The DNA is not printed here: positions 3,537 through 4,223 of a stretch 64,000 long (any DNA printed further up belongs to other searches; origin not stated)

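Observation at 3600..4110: Stand-alone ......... homing endonuclease ORF in an AT-rich insert abutting tyrS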

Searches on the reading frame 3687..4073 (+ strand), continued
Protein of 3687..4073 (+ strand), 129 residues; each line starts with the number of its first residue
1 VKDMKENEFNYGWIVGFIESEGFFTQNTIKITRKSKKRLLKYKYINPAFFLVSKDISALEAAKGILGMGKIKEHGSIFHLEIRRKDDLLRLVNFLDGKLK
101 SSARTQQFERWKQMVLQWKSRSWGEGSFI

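Call 54: find_encoding_contigs(protein=P0019, flank=3000, max_places=2)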
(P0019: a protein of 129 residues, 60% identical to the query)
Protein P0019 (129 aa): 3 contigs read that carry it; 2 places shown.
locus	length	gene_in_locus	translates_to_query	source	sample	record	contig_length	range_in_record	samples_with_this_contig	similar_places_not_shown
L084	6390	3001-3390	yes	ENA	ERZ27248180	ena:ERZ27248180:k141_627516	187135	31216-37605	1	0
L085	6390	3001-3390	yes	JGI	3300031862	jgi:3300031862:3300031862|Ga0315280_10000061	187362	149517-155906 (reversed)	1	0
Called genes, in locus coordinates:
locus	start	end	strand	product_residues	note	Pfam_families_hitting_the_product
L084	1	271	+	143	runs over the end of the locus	PF13470:PIN_3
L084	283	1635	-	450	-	PF00753:Lactamase_B, PF12706:Lactamase_B_2, PF07521:RMMBL (weak)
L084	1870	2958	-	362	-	PF00579:tRNA-synt_1b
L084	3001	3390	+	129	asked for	PF00961:LAGLIDADG_1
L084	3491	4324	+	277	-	-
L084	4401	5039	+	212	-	PF22175:Ogg-HhH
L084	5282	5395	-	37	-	-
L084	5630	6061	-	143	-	-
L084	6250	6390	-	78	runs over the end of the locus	-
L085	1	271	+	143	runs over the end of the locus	PF13470:PIN_3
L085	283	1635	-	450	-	PF00753:Lactamase_B, PF12706:Lactamase_B_2, PF07521:RMMBL (weak)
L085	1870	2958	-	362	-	PF00579:tRNA-synt_1b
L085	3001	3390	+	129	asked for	PF00961:LAGLIDADG_1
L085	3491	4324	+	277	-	-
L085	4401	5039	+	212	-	PF22175:Ogg-HhH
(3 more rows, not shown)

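Call 55: find_encoding_contigs(protein=P0025, flank=3000, max_places=2)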
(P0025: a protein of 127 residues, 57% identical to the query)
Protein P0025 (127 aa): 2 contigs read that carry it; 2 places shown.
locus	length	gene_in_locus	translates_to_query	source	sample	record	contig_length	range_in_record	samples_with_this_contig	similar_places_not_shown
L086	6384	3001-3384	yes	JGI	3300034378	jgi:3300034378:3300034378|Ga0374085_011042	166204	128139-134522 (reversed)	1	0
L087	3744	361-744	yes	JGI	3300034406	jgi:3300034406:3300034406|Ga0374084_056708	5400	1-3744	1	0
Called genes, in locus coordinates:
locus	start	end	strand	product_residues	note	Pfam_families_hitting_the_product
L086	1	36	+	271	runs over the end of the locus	PF01841:Transglut_core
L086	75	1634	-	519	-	PF12706:Lactamase_B_2, PF07521:RMMBL (weak)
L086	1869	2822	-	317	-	PF00579:tRNA-synt_1b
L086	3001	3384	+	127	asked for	PF00961:LAGLIDADG_1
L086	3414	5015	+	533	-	-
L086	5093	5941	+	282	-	-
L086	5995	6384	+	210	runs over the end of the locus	PF22175:Ogg-HhH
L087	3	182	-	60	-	?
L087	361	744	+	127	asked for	PF00961:LAGLIDADG_1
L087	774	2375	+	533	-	-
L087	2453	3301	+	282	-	-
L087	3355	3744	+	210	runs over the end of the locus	PF22175:Ogg-HhH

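Call 56: find_encoding_contigs(protein=P0016, flank=3000, max_places=2)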
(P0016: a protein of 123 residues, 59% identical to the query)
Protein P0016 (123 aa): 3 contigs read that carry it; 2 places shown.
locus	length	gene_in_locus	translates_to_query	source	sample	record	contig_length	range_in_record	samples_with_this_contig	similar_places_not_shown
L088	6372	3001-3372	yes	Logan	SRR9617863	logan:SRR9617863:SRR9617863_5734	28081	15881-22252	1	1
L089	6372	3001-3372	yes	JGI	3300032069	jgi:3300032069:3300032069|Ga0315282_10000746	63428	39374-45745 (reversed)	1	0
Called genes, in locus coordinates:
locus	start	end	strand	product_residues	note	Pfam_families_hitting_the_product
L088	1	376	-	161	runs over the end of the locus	PF01842:ACT (faint), PF22629:ACT_AHAS_ss (faint), PF26798:ACT_10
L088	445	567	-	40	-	-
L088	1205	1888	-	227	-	PF22175:Ogg-HhH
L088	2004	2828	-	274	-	-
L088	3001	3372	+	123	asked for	-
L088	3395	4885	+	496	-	PF01637:ATPase_2 (weak), PF13191:AAA_16, PF13401:AAA_22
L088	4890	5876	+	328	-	PF00579:tRNA-synt_1b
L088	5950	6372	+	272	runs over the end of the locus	PF00142:Fer4_NifH (faint), PF01656:CbiA, PF02374:ArsA_ATPase (faint), PF06564:CBP_BcsQ, PF09140:MipZ (weak), PF10609:ParA, PF13614:AAA_31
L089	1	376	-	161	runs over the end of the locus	PF01842:ACT (faint), PF22629:ACT_AHAS_ss (faint), PF26798:ACT_10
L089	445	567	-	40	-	-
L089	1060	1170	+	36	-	-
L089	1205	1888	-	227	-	PF22175:Ogg-HhH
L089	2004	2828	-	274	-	-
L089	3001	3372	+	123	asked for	-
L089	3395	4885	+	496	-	PF01637:ATPase_2 (weak), PF13191:AAA_16, PF13401:AAA_22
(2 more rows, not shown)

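Call 77: search_protein_families(library=padloc, proteins=[window:3696-4073:+], max_evalue=0.01)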
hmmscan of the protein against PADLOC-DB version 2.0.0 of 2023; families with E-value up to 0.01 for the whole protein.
window:3696-4073:+ (126 aa): 4 families
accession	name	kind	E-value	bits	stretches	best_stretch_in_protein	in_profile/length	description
PDLC03699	HEase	-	1.9e-06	25.1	1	3-111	116-222/409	homing endonuclease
PDLC03682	HEase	-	0.00068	17.7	1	6-117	3-113/152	homing endonuclease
PDLC03694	HEase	-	0.0031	15.2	1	4-89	72-152/327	homing endonuclease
PDLC03690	HEase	-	0.0036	14.7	1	4-110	36-143/339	homing endonuclease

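Call 78: search_protein_families(library=phrogs, proteins=[window:3696-4073:+], max_evalue=0.001)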
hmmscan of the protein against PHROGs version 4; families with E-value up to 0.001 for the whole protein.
window:3696-4073:+ (126 aa): 1 family
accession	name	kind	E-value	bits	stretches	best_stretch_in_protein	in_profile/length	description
phrog_5046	-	DNA, RNA and nucleotide metabolism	7.3e-06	27.3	1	3-71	3-64/161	HNH endonuclease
